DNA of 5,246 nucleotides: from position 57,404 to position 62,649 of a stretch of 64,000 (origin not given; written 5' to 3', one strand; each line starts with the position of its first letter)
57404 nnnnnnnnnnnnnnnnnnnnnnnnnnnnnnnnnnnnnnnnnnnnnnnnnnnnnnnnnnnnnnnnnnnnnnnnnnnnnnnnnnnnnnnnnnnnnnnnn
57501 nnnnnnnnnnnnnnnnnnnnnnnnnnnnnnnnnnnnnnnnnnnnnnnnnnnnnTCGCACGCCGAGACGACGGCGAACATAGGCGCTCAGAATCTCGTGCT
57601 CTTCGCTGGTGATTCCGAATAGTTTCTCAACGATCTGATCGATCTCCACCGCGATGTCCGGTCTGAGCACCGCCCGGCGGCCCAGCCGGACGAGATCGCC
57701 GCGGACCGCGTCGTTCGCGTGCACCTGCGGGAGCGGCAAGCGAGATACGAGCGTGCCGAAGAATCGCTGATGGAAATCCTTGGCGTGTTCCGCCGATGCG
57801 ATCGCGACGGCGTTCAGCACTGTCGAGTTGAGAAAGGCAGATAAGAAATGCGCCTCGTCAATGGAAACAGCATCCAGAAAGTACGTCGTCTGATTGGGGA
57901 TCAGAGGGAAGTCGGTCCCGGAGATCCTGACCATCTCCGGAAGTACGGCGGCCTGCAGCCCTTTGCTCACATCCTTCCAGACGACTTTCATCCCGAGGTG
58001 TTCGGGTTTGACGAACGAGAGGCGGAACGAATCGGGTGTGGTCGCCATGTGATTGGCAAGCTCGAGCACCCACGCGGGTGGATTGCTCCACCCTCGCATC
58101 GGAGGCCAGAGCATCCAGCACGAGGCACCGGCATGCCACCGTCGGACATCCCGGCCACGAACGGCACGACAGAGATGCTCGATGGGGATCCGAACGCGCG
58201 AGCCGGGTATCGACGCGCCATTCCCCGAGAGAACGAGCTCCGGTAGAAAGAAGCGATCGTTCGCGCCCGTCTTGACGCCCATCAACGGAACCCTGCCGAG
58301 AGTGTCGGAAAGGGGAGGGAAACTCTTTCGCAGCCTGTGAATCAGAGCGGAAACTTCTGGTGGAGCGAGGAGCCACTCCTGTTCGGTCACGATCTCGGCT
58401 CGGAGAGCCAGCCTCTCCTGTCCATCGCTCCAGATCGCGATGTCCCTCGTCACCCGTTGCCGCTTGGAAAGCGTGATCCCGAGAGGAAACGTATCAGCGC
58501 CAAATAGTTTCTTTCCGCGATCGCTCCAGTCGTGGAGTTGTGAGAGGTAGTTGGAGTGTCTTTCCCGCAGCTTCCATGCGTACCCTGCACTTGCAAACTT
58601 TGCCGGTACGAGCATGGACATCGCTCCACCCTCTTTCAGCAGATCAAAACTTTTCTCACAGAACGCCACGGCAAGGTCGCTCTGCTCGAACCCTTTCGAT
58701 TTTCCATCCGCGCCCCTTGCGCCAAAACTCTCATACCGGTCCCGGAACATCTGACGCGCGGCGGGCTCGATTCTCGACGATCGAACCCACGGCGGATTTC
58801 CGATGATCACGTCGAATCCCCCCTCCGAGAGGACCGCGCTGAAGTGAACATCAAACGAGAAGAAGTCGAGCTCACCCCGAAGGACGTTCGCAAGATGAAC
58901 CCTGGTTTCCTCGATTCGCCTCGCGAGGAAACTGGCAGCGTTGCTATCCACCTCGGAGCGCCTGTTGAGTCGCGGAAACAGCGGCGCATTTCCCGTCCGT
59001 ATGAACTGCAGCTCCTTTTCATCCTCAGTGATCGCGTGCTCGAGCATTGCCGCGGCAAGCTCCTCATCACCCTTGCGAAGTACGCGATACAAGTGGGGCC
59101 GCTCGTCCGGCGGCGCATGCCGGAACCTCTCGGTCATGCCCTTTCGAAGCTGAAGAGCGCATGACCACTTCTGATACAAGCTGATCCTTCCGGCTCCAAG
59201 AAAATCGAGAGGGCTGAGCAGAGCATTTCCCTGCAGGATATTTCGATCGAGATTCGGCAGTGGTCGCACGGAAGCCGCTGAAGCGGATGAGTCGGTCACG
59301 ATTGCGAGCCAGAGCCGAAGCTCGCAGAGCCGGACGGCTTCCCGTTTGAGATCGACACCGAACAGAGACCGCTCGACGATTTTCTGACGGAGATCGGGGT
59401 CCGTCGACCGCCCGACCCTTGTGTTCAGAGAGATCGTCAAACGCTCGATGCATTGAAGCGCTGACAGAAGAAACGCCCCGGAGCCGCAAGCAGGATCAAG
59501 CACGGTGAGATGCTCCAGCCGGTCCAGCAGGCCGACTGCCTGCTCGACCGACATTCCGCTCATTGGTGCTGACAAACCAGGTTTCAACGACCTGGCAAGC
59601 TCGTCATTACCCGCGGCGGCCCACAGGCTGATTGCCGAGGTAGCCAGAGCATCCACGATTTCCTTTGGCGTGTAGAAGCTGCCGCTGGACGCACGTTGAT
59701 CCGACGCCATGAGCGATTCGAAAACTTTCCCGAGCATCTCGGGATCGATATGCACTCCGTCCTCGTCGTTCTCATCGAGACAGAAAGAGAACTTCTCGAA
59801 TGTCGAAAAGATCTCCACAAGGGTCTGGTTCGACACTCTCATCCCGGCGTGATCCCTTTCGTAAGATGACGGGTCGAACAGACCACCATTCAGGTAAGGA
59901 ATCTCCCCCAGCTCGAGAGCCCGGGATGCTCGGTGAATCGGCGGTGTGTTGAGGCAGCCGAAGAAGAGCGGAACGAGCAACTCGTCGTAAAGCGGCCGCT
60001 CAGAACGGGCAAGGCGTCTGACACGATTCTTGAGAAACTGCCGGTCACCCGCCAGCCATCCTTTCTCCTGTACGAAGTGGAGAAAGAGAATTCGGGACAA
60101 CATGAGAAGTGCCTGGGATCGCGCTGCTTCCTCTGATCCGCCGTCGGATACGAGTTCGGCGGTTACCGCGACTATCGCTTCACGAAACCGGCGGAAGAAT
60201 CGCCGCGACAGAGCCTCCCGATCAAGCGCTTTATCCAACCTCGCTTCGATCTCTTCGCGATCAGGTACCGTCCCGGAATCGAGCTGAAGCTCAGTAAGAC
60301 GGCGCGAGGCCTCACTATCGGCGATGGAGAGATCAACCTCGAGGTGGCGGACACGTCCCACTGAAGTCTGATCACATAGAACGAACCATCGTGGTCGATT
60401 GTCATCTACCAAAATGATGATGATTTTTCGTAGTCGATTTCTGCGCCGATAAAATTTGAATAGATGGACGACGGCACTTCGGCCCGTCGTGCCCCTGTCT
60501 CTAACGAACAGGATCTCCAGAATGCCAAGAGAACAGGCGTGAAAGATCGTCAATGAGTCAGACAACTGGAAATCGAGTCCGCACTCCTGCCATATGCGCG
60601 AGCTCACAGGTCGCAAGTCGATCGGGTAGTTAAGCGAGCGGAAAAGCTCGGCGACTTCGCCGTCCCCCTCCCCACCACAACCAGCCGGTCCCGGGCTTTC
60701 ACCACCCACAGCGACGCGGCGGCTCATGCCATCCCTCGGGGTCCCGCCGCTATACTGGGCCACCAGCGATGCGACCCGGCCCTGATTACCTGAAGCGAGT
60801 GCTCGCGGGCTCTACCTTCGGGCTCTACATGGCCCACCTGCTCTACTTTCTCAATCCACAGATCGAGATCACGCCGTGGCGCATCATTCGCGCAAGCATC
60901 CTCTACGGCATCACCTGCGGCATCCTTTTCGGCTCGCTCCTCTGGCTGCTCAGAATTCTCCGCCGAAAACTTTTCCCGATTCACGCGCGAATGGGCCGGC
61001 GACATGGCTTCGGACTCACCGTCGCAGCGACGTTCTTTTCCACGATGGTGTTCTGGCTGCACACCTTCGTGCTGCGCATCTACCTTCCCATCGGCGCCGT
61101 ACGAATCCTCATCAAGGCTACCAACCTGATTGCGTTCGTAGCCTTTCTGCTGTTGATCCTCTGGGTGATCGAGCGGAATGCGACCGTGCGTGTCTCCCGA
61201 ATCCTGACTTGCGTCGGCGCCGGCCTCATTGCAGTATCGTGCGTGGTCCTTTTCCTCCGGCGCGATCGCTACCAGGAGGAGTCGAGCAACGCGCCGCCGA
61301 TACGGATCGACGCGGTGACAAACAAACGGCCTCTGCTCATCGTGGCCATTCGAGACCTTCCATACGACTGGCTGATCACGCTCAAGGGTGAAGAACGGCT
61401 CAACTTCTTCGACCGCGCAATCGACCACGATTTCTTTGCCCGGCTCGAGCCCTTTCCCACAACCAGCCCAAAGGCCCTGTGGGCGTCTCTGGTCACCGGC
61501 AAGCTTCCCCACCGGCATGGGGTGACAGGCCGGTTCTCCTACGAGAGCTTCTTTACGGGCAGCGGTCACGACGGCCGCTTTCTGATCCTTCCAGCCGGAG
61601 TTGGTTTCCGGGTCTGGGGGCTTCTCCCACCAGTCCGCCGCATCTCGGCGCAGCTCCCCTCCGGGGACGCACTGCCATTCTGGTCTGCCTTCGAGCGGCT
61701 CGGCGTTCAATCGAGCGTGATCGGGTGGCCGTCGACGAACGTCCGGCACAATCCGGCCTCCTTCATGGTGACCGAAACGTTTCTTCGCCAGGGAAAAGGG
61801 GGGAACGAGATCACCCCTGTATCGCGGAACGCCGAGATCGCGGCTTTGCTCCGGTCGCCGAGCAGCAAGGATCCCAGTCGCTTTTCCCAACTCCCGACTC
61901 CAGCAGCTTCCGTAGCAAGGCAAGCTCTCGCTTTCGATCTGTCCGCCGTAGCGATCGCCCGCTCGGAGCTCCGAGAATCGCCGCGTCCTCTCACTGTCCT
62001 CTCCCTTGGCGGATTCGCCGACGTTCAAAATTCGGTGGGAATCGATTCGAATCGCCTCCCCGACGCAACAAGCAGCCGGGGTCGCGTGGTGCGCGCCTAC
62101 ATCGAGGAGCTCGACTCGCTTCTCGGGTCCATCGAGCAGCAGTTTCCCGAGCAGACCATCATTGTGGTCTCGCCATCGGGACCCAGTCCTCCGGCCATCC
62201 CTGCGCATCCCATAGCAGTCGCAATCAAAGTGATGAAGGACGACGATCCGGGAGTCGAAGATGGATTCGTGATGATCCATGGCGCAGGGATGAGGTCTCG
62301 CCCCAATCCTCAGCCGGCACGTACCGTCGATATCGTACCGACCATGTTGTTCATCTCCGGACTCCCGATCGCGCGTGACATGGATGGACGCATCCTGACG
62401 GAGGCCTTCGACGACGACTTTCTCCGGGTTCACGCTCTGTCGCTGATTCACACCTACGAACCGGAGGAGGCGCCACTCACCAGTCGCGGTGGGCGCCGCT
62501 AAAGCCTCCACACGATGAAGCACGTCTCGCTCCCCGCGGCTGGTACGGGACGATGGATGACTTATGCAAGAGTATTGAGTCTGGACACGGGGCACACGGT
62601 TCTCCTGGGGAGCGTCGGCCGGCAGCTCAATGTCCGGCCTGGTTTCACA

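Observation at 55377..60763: Translationally coupled large N6-adenine MTase plus SNF2 helicase: candidate minimal or novel defence/epigenetic module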

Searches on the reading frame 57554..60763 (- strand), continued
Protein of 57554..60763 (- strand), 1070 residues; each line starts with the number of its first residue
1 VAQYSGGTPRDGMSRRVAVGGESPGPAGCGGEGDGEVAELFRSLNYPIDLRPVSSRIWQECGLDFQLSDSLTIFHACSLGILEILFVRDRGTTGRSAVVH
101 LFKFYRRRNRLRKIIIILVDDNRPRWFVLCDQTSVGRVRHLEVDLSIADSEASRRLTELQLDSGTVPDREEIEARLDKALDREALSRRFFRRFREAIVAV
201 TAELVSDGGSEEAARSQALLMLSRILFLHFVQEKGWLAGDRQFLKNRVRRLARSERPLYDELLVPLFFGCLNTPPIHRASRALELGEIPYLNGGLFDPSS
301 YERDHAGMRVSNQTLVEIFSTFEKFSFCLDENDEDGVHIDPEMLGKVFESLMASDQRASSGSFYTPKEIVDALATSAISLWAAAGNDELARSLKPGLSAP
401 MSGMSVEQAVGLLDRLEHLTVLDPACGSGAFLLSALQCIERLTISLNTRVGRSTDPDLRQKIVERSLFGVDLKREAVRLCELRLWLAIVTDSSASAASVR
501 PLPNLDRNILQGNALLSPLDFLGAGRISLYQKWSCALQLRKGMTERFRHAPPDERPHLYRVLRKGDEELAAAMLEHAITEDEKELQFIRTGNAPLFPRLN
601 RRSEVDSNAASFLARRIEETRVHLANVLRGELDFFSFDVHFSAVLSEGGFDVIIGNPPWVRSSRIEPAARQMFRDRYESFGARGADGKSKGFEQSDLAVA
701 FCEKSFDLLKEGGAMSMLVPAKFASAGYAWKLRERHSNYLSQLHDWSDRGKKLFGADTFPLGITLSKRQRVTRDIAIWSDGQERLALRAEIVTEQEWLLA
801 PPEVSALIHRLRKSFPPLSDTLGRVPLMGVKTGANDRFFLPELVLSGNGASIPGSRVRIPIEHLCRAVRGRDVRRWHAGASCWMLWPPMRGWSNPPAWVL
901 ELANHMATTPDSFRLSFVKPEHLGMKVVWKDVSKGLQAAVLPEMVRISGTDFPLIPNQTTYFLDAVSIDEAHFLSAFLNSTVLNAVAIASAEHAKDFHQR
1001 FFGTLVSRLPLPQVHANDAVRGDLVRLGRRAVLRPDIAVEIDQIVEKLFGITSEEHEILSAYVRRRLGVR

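Call 63: get_annotated_region(hit=H1, flank=7000)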
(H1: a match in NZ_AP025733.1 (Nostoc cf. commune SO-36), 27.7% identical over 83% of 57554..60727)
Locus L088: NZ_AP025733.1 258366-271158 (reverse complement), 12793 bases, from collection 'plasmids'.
description: Nostoc cf. commune SO-36 plasmid pANSO36A, complete sequence
organism: Nostoc cf. commune SO-36 (NCBI taxid 449208)
taxonomy: Bacteria; Cyanobacteriota; Cyanophyceae; Nostocales; Nostocaceae; Nostoc; Nostoc commune; Nostoc cf. commune SO-36
host: -; source: -; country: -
typing (MOB-suite, as given by PLSDB): non-mobilizable
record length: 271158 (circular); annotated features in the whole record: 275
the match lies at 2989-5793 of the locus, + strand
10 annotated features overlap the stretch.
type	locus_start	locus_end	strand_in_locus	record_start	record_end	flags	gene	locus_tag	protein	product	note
CDS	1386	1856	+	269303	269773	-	ybaK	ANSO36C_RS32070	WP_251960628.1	Cys-tRNA(Pro) deacylase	GO:0043039 - tRNA aminoacylation [Evidence IEA]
CDS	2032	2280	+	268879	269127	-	-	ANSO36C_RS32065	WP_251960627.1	helix-turn-helix transcriptional regulator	-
CDS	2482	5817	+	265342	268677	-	-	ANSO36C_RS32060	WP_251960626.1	TaqI-like C-terminal specificity domain-containing protein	-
CDS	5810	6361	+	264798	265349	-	-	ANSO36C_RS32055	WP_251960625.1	hypothetical protein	-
CDS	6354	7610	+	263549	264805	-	-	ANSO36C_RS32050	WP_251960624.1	hypothetical protein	-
CDS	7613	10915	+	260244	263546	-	-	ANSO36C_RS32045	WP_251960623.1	helicase-related protein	-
CDS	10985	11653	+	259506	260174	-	-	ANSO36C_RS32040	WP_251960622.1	hypothetical protein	-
CDS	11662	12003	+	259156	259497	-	-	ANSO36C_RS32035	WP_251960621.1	hypothetical protein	-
CDS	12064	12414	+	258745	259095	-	-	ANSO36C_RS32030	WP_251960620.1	SMP family protein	-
CDS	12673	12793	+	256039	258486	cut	-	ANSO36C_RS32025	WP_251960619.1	PhnD/SsuA/transferrin family substrate-binding protein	-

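Call 75: predict_structure(alignment_id=A1)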
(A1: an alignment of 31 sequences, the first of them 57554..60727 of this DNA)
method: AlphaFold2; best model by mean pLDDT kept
length: 1058 residues; sequences in the alignment: 31
mean_pLDDT: 77.9   pTM: 0.65
mean pLDDT of the five models: 77.9, 75.7, 74.7, 72.9, 70.3
residues with pLDDT >= 90: 225; 70-90: 566; 50-70: 219; < 50: 48
segments of 3 or more residues with pLDDT < 50: 1-19, 171-175, 316-330, 348-350
pLDDT, mean of each block of 10 residues (from residue 1): 25 34 82 90 70 73 89 85 77 77 88 86 75 73 84 82 74 54 82 75 79 78 75 87 89 87 82 79 73 84 84 50 45 55 53 78 93 84 68 87 92 82 90 89 84 85 70 70 53 63 57 64 68 66 71 78 86 77 53 73 84 77 62 83 76 67 75 52 78 90 89 81 89 74 66 84 83 85 80 90 92 83 75 89 90 88 83 78 89 87 73 88 86 90 89 94 94 85 65 88 91 92 88 95 94 75
secondary structure, 60 per line:
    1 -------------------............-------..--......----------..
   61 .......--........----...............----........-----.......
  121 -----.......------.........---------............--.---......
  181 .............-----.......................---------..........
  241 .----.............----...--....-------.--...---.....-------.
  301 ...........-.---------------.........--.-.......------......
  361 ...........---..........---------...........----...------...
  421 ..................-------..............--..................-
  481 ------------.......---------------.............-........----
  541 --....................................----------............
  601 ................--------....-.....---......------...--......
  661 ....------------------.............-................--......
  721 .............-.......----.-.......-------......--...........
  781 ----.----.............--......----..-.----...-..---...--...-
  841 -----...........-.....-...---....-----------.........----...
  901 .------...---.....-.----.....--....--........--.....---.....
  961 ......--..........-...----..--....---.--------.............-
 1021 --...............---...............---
elements in order (helices of 4 or more, strands of 3 or more residues): H20-31 H43-48 E59-67 E70-77 H82-96 E101-108 E114-120 E126-132 H139-147 H157-168 H175-193 H199-221 H231-241 H246-258 H268-271 H288-292 H300-311 H329-337 H342-348 H355-371 H375-384 H394-404 E409-411 H418-438 H446-454 E455-459 H462-479 H493-496 E497-499 H515-527 H529-536 H543-578 H589-616 H625-628 H630-634 E638-643 H655-664 H683-695 E697-708 H709-712 H715-727 E728-733 H735-741 E748-754 E762-767 E770-775 H776-779 H790-802 H806-810 E832-834 E837-839 E846-848 E852-856 E864-866 E870-873 H885-893 H898-901 E914-918 E925-929 E932-935 E938-945 E948-952 H956-966 H969-978 E980-982 H991-994 H1007-1019 H1023-1037 H1041-1055

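Call 77: fold_search(model_id=the predicted structure, library=pdb)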
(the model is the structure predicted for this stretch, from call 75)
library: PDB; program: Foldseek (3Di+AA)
matches with E <= 10: 528; with E <= 0.001: 76
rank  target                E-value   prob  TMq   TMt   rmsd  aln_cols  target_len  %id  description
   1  7lni_A                5.3e-18  1.00  0.38  0.69   7.5       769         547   12  SeMet CamA Adenine Methyltransferase Complexed to Cognate Substrate DNA (released 2021-05-19)
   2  8c45_A                9.2e-18  1.00  0.35  0.31  17.9      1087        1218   13  PglX methyltransferase from the Salmonella BREX phage defence system (aka BrxX) (released 2024-07-10)
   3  7rfm_B                1.0e-17  1.00  0.39  0.70   6.6       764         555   12  CamA Adenine Methyltransferase Complexed to Cognate Substrate DNA and Inhibitor EPZ004777 (released 2021-09-15)
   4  8q56_A                1.1e-17  1.00  0.36  0.32  17.7      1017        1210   13  PglX methyltransferase of Salmonella BREX phage defence system (aka BrxX) bound to inhibitor Ocr (released 2024-08-21)
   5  7rfl_A                1.3e-17  1.00  0.39  0.70   7.0       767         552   12  CamA Adenine Methyltransferase Complexed to Cognate Substrate DNA and Inhibitor SGC0946 (released 2021-09-15)
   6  7rfk_B                1.4e-17  1.00  0.39  0.68   7.8       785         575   12  CamA Adenine Methyltransferase Complexed to Cognate Substrate DNA and Inhibitor Sinefungin (released 2021-09-15)
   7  7rfl_B                1.9e-17  1.00  0.40  0.72   6.2       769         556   12  CamA Adenine Methyltransferase Complexed to Cognate Substrate DNA and Inhibitor SGC0946 (released 2021-09-15)
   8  7lni_C                2.0e-17  1.00  0.39  0.72   7.1       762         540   12  SeMet CamA Adenine Methyltransferase Complexed to Cognate Substrate DNA (released 2021-05-19)
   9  7rfk_A                2.0e-17  1.00  0.39  0.68   7.1       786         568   12  CamA Adenine Methyltransferase Complexed to Cognate Substrate DNA and Inhibitor Sinefungin (released 2021-09-15)
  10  8cxx_A                2.0e-17  1.00  0.37  0.67   8.7       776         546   12  CamA Adenine Methyltransferase Complexed to Cognate Substrate DNA and Compound 6 (released 2023-01-11)
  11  8cy0_A                2.1e-17  1.00  0.37  0.68   7.9       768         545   12  CamA Adenine Methyltransferase Complexed to Cognate Substrate DNA and Inhibitor MC4756 (Compound 178) (released 2023-01-11)
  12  8cxw_B                2.2e-17  1.00  0.38  0.69   7.9       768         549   12  CamA Adenine Methyltransferase Complexed to Cognate Substrate DNA and Inhibitor piclidenoson (Compound 4) (released 2023-01-11)
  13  7lnj_B                2.2e-17  1.00  0.36  0.65   8.2       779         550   12  CamA Adenine Methyltransferase Complexed to Cognate Substrate DNA (released 2021-05-19)
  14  8cxs_A                2.5e-17  1.00  0.38  0.70   6.9       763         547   12  CamA Adenine Methyltransferase Complexed to Cognate Substrate DNA and Inhibitor MTA (released 2023-01-11)
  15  7rfn_A                2.6e-17  1.00  0.38  0.70   7.8       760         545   12  CamA Adenine Methyltransferase Complexed to Cognate Substrate DNA and Inhibitor SGC8158 (released 2021-09-15)
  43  5hr4_J                5.3e-14  1.00  0.38  0.51  13.7      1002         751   12  Structure of Type IIL restriction-modification enzyme MmeI in complex with DNA has implications for engineering of new (released 2016-04-27)
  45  5hr4_C                8.7e-14  1.00  0.38  0.51  15.0       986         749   12  Structure of Type IIL restriction-modification enzyme MmeI in complex with DNA has implications for engineering of new (released 2016-04-27)
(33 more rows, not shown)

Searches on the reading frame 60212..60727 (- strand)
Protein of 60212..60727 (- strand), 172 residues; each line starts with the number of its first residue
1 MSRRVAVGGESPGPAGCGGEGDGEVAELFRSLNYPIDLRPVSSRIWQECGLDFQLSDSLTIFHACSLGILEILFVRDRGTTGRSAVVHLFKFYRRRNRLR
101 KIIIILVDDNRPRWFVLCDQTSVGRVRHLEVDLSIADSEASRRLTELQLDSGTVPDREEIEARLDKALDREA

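Call 43: predict_structure(alignment_id=A2)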
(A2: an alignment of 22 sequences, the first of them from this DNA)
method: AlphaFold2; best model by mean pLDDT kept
length: 172 residues; sequences in the alignment: 22
mean_pLDDT: 86.7   pTM: 0.83
mean pLDDT of the five models: 86.7, 86.7, 85.9, 85.8, 85.3
residues with pLDDT >= 90: 126; 70-90: 24; 50-70: 6; < 50: 16
segments of 3 or more residues with pLDDT < 50: 1-15
pLDDT, mean of each block of 10 residues (from residue 1): 35 54 93 96 90 88 96 94 93 92 95 94 93 90 95 93 90 50
secondary structure, 60 per line:
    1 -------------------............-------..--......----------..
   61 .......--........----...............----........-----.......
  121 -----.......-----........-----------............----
elements in order: H20-31 H43-48 E59-67 E70-77 H82-96 E101-108 E114-120 E126-132 H138-145 H157-168

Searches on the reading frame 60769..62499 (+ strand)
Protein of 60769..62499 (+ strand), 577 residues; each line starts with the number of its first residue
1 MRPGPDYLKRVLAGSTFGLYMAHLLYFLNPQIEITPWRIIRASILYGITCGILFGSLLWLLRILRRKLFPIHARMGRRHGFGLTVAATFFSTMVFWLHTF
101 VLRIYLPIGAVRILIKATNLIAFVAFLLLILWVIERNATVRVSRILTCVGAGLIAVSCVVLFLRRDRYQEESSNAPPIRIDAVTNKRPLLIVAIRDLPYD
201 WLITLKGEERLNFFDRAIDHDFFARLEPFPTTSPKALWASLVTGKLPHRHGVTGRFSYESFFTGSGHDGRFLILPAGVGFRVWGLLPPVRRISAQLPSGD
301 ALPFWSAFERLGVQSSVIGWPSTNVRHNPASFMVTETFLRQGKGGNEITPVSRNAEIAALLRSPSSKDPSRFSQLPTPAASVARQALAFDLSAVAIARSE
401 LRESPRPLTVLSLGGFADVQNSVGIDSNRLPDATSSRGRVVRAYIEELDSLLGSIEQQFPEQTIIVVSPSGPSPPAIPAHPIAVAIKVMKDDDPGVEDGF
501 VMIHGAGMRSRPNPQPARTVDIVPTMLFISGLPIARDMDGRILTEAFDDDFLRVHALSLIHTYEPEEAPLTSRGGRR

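Call 3: search_protein_families(library=pfam, proteins=[window:60769-62499:+], max_evalue=0.01)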
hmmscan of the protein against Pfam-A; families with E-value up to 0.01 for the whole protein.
window:60769-62499:+ (577 aa): 1 family
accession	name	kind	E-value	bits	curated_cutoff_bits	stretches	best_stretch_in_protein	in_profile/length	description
PF01663.27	Phosphodiest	-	2.9e-08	34.1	23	1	209-468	18-217/342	Type I phosphodiesterase / nucleotide pyrophosphatase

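Call 4: search_protein_families(library=padloc, proteins=[window:60769-62499:+], max_evalue=0.01)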
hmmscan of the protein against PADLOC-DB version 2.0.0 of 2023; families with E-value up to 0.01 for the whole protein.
window:60769-62499:+ (577 aa): 0 families

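Call 10: search_protein_families(library=ncbifam, proteins=[window:60769-62499:+], max_evalue=0.01)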
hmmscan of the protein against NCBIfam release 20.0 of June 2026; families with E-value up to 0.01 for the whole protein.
window:60769-62499:+ (577 aa): 0 families

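Call 80: find_related_loci(query=A5, collection=metagenome_contigs, flank=10000)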
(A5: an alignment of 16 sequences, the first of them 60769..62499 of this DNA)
Query A5 (577 aa) in metagenome_contigs; peptide patterns used: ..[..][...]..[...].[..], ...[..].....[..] (x = any residue, [..] = any of these).
284 stretches matched a pattern; 163 encode a relative of the query (tblastn E <= 1e-3); the best 80 are kept; 80 distinct loci.
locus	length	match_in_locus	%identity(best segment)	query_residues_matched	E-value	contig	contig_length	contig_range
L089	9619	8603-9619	88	1-339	0e+0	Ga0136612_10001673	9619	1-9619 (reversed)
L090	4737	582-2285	51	6-575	0e+0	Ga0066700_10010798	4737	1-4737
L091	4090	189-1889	51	7-575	0e+0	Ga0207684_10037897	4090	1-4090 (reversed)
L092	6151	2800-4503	50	6-575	0e+0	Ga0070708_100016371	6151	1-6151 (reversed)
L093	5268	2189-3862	49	7-567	0e+0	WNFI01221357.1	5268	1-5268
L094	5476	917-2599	50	7-567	2e-180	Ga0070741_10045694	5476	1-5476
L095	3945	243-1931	50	1-567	0e+0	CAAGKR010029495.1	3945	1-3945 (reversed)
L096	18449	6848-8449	51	7-575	1e-175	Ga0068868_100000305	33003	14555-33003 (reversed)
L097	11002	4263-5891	49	6-567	2e-175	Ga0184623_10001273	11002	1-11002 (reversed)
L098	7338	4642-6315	49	7-567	2e-175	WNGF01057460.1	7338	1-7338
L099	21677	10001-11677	49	7-567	9e-174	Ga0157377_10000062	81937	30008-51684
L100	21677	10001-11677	50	7-567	7e-174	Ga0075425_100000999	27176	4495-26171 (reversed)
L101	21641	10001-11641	50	3-577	5e-173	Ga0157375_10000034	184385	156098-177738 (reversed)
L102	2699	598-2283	48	7-567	0e+0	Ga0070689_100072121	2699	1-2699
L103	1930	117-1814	49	7-567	0e+0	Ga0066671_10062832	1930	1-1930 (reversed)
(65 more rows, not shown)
